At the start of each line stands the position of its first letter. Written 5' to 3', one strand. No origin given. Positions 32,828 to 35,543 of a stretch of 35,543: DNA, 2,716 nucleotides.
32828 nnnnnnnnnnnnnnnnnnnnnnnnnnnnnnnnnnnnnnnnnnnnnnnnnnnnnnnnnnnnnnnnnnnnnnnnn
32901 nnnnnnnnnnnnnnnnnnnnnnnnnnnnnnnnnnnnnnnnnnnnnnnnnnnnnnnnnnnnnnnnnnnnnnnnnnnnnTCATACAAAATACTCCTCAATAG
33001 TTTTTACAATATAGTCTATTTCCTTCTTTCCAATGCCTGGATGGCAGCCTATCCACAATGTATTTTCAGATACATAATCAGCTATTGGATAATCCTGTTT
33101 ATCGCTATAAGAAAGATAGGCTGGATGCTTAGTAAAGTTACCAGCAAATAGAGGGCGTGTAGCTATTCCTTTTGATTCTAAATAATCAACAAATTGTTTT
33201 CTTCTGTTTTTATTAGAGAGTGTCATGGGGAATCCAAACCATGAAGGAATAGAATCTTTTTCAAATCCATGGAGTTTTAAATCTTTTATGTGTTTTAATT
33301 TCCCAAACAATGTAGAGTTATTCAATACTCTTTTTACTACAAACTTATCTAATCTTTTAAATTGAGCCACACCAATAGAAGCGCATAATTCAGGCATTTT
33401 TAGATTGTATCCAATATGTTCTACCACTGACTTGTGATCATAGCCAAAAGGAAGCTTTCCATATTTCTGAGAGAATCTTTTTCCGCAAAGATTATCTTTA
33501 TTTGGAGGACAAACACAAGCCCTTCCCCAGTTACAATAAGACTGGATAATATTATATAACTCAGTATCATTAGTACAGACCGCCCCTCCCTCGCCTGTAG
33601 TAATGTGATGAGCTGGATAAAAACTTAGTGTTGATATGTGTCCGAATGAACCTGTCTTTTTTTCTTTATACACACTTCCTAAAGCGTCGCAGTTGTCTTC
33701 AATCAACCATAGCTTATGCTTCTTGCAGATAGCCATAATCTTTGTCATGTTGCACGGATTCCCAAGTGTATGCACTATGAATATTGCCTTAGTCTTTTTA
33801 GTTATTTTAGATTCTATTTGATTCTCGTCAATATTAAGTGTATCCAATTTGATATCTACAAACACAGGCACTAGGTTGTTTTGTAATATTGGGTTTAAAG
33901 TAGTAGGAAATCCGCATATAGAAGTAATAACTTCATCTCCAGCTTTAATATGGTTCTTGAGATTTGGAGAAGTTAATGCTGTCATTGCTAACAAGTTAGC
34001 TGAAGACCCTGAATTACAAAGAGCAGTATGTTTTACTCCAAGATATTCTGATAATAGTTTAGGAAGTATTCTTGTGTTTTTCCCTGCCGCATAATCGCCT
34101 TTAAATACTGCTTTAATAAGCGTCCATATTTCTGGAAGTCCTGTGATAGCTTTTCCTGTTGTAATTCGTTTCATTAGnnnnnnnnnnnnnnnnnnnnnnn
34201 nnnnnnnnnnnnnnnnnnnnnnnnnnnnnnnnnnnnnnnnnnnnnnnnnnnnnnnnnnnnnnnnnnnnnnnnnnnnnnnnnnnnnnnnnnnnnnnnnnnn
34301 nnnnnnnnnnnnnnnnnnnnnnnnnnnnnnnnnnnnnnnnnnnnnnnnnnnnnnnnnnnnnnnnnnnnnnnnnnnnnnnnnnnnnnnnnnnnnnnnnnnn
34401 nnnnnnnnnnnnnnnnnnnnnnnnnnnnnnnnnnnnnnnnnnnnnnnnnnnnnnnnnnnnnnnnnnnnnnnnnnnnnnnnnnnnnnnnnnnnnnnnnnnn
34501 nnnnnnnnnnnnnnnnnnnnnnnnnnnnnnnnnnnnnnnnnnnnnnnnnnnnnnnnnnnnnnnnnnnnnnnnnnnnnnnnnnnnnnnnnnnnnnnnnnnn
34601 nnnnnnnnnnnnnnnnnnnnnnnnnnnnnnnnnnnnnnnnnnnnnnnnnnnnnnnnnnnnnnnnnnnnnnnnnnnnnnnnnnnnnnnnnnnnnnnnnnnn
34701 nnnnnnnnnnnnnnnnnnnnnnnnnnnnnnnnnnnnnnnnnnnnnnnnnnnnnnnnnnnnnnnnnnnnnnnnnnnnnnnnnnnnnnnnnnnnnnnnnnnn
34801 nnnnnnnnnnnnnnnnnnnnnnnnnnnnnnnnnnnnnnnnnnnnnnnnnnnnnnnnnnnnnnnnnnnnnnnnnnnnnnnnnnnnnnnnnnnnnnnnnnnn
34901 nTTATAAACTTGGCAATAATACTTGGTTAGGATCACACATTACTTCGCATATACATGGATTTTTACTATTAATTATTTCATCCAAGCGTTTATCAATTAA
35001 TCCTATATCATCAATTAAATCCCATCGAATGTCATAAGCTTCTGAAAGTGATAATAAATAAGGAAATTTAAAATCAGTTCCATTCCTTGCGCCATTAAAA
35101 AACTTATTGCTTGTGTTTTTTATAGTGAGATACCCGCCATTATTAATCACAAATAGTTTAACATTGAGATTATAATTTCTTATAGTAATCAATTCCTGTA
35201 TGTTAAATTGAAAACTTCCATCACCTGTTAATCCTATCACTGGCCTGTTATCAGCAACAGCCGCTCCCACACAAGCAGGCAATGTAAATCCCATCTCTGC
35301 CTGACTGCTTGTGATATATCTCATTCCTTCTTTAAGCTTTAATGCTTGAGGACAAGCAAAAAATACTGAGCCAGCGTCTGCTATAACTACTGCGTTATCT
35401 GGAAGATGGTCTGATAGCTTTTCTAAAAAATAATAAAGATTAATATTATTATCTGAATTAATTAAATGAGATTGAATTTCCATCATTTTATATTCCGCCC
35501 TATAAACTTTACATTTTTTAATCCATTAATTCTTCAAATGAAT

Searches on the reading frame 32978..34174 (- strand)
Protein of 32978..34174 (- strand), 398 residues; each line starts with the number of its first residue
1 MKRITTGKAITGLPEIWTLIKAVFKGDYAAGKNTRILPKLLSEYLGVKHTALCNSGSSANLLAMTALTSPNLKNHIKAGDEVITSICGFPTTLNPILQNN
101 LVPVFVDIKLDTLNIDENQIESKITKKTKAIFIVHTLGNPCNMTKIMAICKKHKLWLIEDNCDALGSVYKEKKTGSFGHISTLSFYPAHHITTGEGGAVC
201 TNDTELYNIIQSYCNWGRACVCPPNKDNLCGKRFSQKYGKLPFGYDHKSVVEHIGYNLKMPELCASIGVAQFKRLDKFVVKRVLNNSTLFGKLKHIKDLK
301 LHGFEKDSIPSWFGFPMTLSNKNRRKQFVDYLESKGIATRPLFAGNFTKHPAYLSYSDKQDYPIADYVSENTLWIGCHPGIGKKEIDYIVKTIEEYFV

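Call 8: search_protein_families(library=pfam, proteins=[window:32978-34174:-], max_evalue=0.01)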
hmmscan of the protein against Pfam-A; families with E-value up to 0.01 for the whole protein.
window:32978-34174:- (398 aa): 4 families
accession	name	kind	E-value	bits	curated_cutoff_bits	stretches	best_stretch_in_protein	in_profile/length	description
PF01041.23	DegT_DnrJ_EryC1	-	2.1e-90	304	19.8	1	23-393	15-359/360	DegT/DnrJ/EryC1/StrS aminotransferase family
PF01053.26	Cys_Met_Meta_PP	-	2.5e-06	26.7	27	1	36-164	56-177/381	Cys/Met metabolism PLP-dependent enzyme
PF01212.27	Beta_elim_lyase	-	1.6e-05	24.8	27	1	22-161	20-169/288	Beta-eliminating lyase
PF00266.25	Aminotran_5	-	0.00018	21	21.5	1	70-166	79-181/371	Aminotransferase class-V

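Call 69: search_protein_families(library=ncbifam, proteins=[window:32978-34174:-], max_evalue=0.01)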
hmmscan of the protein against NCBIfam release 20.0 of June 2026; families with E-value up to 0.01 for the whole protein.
window:32978-34174:- (398 aa): 28 families (the best 25 are shown)
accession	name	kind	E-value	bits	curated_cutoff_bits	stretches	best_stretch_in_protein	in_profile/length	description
NF011936.0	PRK15407.1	equivalog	3.8e-153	510.3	423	1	4-397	37-436/440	lipopolysaccharide biosynthesis protein RfbH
TIGR03588.1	PseC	equivalog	3.7e-56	190.7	423.5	1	20-396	17-379/380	UDP-4-amino-4,6-dideoxy-N-acetyl-beta-L-altrosamine transaminase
TIGR04181.1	NHT_00031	hypoth_equivalog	3e-52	177.7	420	2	36-210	34-217/359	LegC family aminotransferase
NF008687.0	PRK11706.1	equivalog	7.2e-48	163.2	375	2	30-207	29-199/375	dTDP-4-amino-4,6-dideoxygalactose transaminase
TIGR02379.1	ECA_wecE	subfamily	9.6e-41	139.8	434.85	1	23-207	21-200/376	dTDP-4-amino-4,6-dideoxy-D-glucose transaminase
NF008658.2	PRK11658.1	equivalog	5.3e-36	124.1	631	1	19-395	20-375/379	UDP-4-amino-4-deoxy-L-arabinose aminotransferase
TIGR04427.1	PLP_DesI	equivalog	1.1e-31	110.3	650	2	79-219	90-230/390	dTDP-4-dehydro-6-deoxyglucose aminotransferase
NF004770.0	PRK06108.1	subfamily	3e-07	29.6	422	1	46-177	95-226/396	pyridoxal phosphate-dependent aminotransferase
NF006095.0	PRK08247.1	equivalog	3.7e-07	29.3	585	1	77-217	89-229/369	methionine biosynthesis PLP-dependent protein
NF006096.0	PRK08248.1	equivalog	1.7e-06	27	726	1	71-164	95-189/431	homocysteine synthase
TIGR01326.1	OAH_OAS_sulfhy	subfamily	1.3e-05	24.1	495.1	1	48-170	73-188/418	O-acetylhomoserine aminocarboxypropyltransferase/cysteine synthase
NF005744.0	PRK07568.1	subfamily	2.4e-05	23.3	389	1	54-182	95-222/398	pyridoxal phosphate-dependent aminotransferase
NF004609.0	PRK05939.1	equivalog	4.2e-05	22.6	555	1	63-208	85-226/412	cystathionine gamma-synthase family protein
NF004975.0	PRK06348.1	equivalog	0.00012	21.2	549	1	72-164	106-205/384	pyridoxal phosphate-dependent aminotransferase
NF005816.0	PRK07682.1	equivalog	0.00012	20.9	620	1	72-174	107-215/390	aminotransferase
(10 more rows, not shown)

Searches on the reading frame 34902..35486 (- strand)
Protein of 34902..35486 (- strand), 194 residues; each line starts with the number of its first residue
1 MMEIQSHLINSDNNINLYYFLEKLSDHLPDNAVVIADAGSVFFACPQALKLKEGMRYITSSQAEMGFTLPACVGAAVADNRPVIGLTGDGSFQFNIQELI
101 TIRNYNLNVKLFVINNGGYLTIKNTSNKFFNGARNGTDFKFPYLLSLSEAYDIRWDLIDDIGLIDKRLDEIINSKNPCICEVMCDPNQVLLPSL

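Call 8: search_protein_families(library=pfam, proteins=[window:34902-35486:-], max_evalue=0.01)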
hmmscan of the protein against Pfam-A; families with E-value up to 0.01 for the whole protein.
window:34902-35486:- (194 aa): 1 family
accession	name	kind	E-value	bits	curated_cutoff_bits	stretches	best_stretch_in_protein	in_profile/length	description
PF02775.26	TPP_enzyme_C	-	1.7e-26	93.3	21.9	1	37-182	1-151/151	Thiamine pyrophosphate enzyme, C-terminal TPP binding domain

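Call 69: search_protein_families(library=ncbifam, proteins=[window:34902-35486:-], max_evalue=0.01)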
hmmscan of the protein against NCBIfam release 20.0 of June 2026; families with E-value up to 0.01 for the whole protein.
window:34902-35486:- (194 aa): 51 families (the best 25 are shown)
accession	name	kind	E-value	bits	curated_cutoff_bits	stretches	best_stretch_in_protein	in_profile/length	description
NF006524.0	PRK08978.1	equivalog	3.6e-30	104.8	738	1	10-190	347-530/548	acetolactate synthase 2 catalytic subunit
TIGR00118.1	acolac_lg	equivalog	1.6e-25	89.6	538.35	1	10-192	356-542/557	biosynthetic-type acetolactate synthase large subunit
NF006122.0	PRK08266.1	subfamily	2.2e-25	89.2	571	1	20-186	358-526/543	hypothetical protein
NF006052.0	PRK08199.1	subfamily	1.3e-24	86.5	539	1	11-189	363-542/559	thiamine pyrophosphate protein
NF006016.1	PRK08155.1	equivalog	1e-23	83.6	870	1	7-192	352-540/554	acetolactate synthase large subunit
NF005824.0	PRK07710.1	equivalog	1.4e-23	83.1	976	1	12-190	373-554/573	acetolactate synthase large subunit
NF005712.0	PRK07524.1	subfamily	1.3e-22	80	500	1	18-183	362-528/536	5-guanidino-2-oxopentanoate decarboxylase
NF004919.0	PRK06276.1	equivalog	1.5e-22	79.6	866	1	11-190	361-544/582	acetolactate synthase large subunit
NF005485.1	PRK07092.1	equivalog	1.1e-21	77.3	493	1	10-185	343-519/523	benzoylformate decarboxylase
NF004710.0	PRK06048.1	equivalog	1.2e-21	76.8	976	1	10-190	361-543/561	acetolactate synthase large subunit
NF005040.0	PRK06457.1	equivalog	4e-21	75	788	1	4-192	336-526/549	pyruvate dehydrogenase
NF005651.0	PRK07418.1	subfamily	5.2e-21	74.5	942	1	20-185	393-560/617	acetolactate synthase large subunit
NF006319.0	PRK08527.1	equivalog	4e-20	71.8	905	1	10-192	361-546/565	acetolactate synthase large subunit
NF005470.0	PRK07064.1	equivalog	1.3e-18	67.4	495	1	21-182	364-527/552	thiamine pyrophosphate-binding protein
NF005228.0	PRK06725.1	equivalog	2.6e-18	65.5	991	1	19-186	378-547/571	acetolactate synthase large subunit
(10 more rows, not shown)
